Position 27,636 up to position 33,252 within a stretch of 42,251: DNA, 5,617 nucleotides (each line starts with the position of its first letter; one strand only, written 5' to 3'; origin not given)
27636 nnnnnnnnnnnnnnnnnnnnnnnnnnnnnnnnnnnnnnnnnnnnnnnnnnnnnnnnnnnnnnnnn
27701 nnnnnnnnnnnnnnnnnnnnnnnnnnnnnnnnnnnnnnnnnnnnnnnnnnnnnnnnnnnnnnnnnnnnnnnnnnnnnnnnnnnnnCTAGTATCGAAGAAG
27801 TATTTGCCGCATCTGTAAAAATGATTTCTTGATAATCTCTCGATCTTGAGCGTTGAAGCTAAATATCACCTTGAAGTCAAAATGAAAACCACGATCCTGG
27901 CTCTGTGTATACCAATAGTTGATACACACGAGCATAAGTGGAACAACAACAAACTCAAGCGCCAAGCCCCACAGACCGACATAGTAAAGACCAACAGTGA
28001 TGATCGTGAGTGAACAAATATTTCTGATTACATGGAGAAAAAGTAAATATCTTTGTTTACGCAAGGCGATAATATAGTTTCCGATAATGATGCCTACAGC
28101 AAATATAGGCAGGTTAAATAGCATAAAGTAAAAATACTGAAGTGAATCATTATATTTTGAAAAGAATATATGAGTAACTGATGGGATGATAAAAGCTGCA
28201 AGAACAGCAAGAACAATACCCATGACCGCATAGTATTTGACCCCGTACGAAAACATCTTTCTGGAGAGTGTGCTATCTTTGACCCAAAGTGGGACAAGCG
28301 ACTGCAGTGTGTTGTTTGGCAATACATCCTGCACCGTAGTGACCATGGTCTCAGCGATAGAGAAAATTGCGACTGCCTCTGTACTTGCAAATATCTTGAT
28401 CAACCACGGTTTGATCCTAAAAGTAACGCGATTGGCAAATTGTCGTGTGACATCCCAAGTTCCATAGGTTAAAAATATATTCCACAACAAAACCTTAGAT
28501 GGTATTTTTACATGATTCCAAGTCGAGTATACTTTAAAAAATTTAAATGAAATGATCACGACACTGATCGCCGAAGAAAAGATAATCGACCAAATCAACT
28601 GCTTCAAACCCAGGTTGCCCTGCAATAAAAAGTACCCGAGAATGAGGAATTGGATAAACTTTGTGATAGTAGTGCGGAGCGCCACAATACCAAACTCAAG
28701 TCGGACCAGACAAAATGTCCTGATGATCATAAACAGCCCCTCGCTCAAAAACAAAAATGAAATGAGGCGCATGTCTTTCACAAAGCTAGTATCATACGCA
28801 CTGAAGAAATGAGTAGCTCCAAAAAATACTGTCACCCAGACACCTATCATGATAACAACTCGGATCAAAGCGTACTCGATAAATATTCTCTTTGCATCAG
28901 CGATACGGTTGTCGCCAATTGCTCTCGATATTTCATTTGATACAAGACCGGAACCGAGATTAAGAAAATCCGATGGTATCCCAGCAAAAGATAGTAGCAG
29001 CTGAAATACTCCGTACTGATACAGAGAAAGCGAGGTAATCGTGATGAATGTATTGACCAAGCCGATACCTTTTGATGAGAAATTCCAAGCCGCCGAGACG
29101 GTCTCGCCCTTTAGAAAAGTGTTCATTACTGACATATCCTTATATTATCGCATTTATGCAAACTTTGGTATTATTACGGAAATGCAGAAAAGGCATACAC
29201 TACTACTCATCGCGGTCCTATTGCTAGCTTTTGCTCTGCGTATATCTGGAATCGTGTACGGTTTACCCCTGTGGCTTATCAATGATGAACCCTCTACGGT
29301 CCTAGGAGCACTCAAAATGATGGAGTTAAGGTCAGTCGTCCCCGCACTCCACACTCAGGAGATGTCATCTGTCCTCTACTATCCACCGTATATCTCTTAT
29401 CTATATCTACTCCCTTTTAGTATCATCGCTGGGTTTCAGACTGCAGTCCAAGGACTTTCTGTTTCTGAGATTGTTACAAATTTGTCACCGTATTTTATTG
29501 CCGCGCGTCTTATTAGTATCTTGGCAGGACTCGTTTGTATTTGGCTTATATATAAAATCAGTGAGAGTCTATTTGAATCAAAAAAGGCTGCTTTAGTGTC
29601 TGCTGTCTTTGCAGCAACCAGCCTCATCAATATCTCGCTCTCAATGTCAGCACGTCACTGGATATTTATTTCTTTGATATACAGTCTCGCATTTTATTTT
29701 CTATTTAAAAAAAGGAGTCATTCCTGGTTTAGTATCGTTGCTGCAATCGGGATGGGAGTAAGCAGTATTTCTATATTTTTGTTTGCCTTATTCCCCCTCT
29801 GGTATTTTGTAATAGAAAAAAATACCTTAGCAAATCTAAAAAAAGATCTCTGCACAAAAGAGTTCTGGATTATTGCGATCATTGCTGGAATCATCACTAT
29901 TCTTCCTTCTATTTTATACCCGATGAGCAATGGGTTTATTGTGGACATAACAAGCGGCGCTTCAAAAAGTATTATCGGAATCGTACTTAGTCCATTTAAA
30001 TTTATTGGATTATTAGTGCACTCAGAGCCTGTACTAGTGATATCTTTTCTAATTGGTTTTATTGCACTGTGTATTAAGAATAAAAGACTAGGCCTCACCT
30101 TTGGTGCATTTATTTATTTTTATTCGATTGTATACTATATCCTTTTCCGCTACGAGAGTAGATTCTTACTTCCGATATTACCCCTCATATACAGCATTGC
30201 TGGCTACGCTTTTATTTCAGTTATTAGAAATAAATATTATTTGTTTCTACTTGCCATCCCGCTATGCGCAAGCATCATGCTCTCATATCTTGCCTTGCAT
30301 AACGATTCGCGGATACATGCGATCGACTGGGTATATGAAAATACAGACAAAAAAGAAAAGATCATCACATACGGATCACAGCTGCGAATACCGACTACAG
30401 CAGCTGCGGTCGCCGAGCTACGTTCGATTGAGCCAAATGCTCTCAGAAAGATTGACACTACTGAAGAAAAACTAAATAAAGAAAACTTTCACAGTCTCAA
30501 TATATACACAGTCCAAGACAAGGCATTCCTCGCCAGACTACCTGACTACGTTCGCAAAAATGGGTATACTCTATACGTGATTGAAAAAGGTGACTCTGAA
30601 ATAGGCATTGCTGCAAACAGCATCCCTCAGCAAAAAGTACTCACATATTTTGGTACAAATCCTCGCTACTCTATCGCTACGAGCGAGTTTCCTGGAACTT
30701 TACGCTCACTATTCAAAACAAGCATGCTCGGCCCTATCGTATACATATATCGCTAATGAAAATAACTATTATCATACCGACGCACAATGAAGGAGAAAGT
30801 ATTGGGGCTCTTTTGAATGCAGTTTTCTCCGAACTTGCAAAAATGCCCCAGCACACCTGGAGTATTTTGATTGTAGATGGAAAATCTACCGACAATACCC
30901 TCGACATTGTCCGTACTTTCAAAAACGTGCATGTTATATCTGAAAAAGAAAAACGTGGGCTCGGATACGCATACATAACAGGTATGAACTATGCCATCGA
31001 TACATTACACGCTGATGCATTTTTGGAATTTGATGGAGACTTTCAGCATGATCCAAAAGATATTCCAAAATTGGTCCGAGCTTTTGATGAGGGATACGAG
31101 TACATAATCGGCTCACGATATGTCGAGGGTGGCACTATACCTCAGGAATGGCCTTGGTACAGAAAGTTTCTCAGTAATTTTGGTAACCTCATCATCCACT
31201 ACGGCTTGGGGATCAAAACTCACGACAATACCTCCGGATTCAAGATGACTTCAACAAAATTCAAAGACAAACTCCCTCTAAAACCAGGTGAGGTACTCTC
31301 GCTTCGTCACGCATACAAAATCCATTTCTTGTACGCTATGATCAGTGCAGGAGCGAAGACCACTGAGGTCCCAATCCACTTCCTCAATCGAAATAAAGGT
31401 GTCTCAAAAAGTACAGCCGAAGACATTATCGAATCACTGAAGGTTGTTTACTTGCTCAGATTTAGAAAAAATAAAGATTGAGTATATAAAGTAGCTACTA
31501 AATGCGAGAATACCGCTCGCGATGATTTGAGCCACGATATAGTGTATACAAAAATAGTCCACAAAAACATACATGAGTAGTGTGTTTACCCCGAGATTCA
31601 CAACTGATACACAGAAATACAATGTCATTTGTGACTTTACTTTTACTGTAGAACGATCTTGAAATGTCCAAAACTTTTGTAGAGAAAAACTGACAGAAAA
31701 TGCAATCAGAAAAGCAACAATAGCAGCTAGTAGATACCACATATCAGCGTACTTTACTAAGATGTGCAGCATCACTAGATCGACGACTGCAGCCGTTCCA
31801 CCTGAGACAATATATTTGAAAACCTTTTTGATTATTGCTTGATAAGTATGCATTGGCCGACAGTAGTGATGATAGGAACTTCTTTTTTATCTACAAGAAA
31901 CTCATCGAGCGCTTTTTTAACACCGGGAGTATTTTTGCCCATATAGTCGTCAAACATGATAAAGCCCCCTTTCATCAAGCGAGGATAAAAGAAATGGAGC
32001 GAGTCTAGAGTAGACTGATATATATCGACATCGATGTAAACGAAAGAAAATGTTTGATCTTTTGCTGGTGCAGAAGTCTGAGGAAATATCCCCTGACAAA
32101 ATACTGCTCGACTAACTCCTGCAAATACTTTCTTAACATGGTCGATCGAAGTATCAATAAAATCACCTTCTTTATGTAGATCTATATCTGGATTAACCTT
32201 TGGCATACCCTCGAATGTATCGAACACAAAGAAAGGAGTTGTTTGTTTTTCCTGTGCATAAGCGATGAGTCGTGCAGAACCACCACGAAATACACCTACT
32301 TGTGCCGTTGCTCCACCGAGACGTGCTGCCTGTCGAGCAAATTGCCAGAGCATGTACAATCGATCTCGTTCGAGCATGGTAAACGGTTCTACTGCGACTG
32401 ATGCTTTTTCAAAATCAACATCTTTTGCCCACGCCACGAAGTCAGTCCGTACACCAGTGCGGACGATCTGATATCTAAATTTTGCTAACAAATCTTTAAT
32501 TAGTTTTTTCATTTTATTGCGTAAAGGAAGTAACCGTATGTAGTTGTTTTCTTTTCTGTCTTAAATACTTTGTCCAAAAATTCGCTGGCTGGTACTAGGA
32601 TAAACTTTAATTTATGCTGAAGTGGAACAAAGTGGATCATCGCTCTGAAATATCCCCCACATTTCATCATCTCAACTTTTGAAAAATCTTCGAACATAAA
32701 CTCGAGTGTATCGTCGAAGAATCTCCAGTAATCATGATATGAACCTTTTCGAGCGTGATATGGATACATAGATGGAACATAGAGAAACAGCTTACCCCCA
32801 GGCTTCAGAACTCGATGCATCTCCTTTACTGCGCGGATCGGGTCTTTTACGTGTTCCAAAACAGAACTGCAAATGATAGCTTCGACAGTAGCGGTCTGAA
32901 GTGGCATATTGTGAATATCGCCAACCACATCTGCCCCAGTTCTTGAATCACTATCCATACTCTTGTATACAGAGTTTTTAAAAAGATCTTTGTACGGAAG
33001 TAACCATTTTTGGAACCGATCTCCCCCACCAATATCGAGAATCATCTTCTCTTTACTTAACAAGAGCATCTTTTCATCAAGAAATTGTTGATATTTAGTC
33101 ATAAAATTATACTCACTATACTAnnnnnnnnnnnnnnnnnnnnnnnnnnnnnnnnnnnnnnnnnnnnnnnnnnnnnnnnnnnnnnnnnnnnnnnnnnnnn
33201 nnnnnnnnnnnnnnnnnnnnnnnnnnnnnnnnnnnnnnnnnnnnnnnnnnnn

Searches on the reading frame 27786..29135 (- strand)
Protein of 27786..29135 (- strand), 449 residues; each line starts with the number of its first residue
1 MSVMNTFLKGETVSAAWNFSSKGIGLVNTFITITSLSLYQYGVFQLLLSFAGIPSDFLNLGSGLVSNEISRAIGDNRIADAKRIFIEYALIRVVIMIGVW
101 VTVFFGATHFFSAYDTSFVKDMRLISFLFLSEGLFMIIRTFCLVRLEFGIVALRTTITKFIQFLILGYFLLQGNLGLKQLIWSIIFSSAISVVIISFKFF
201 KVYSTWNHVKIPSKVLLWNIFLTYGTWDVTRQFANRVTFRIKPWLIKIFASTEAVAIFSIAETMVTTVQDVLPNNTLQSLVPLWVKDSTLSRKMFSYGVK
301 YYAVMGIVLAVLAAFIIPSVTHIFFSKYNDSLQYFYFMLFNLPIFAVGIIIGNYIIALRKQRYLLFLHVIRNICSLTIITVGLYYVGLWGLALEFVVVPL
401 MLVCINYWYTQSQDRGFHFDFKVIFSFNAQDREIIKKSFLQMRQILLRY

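Call 6: search_protein_families(library=pfam, proteins=[window:27786-29135:-], max_evalue=0.01)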
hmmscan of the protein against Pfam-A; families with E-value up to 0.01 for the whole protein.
window:27786-29135:- (449 aa): 1 family
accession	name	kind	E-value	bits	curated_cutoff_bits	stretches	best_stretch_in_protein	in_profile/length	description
PF01943.22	Polysacc_synt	-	1.9e-11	44.3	28.2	1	8-282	2-268/274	Polysaccharide biosynthesis protein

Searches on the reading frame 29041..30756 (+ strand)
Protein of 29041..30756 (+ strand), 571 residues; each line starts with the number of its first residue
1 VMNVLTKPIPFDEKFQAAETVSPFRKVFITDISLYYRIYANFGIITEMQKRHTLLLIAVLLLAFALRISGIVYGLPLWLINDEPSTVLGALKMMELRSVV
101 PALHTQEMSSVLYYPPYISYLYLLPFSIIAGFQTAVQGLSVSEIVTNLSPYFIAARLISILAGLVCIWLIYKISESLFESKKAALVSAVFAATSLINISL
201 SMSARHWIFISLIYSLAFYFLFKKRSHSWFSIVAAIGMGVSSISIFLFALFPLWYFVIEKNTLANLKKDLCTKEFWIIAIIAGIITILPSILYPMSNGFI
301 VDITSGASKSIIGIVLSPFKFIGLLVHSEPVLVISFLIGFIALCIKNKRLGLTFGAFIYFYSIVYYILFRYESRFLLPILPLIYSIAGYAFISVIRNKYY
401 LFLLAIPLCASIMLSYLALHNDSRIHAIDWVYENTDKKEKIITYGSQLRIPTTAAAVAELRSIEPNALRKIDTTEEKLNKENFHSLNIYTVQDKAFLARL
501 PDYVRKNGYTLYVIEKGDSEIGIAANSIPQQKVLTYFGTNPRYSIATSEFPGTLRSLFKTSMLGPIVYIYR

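Call 6: search_protein_families(library=pfam, proteins=[window:29041-30756:+], max_evalue=0.01)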
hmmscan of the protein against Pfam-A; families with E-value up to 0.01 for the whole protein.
window:29041-30756:+ (571 aa): 1 family
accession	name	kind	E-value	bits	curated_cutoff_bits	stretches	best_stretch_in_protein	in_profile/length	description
PF13231.12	PMT_2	-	7.7e-08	33.1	26.1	1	152-291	21-158/160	Dolichyl-phosphate-mannose-protein mannosyltransferase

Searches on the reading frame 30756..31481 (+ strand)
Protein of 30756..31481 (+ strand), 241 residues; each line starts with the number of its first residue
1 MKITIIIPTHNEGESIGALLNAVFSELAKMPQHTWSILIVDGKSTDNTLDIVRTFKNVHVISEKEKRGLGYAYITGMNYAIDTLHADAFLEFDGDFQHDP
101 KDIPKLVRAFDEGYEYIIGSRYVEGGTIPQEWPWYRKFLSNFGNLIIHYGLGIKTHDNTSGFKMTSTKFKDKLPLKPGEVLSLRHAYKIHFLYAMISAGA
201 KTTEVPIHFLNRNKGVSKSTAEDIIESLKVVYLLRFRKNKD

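Call 6: search_protein_families(library=pfam, proteins=[window:30756-31481:+], max_evalue=0.01)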
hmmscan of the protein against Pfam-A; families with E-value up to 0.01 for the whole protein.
window:30756-31481:+ (241 aa): 1 family
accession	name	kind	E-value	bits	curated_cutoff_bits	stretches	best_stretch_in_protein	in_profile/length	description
PF00535.33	Glycos_transf_2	-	8.9e-27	94.5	23.3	1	4-168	1-162/168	Glycosyl transferase family 2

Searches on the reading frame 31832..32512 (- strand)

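Call 6: search_protein_families(library=pfam, proteins=[window:31832-32512:-], max_evalue=0.01)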
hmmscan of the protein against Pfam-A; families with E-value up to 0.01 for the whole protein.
window:31832-32512:- (226 aa): 2 families
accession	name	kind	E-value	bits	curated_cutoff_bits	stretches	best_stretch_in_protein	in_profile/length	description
PF05711.17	TylF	-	1e-21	77.8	23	1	44-209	68-246/264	Macrocin-O-methyltransferase (TylF)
PF13578.12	Methyltransf_24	-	3.8e-09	37.8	26.3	1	71-190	2-105/105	Methyltransferase domain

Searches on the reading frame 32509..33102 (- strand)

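Call 6: search_protein_families(library=pfam, proteins=[window:32509-33102:-], max_evalue=0.01)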
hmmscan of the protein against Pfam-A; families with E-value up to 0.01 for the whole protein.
window:32509-33102:- (197 aa): 7 families
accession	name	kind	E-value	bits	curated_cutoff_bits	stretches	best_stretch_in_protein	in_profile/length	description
PF08241.18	Methyltransf_11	-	1.5e-14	54.8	21.2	1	57-107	41-95/95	Methyltransferase domain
PF13489.12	Methyltransf_23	-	1.2e-11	45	27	1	15-129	20-138/164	Methyltransferase domain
PF13649.12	Methyltransf_25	-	4e-08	34.3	27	1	59-103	51-97/97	Methyltransferase domain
PF08242.18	Methyltransf_12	-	3.7e-07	31.2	30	1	62-105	57-98/98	Methyltransferase domain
PF13847.12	Methyltransf_31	-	7.9e-07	29.3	27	1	60-107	60-109/145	Methyltransferase domain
PF05148.21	Methyltransf_8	-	0.0001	22.7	27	1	19-106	74-155/219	Hypothetical methyltransferase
PF01209.24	Ubie_methyltran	-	0.00013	21.9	20.1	1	59-125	103-169/233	ubiE/COQ5 methyltransferase family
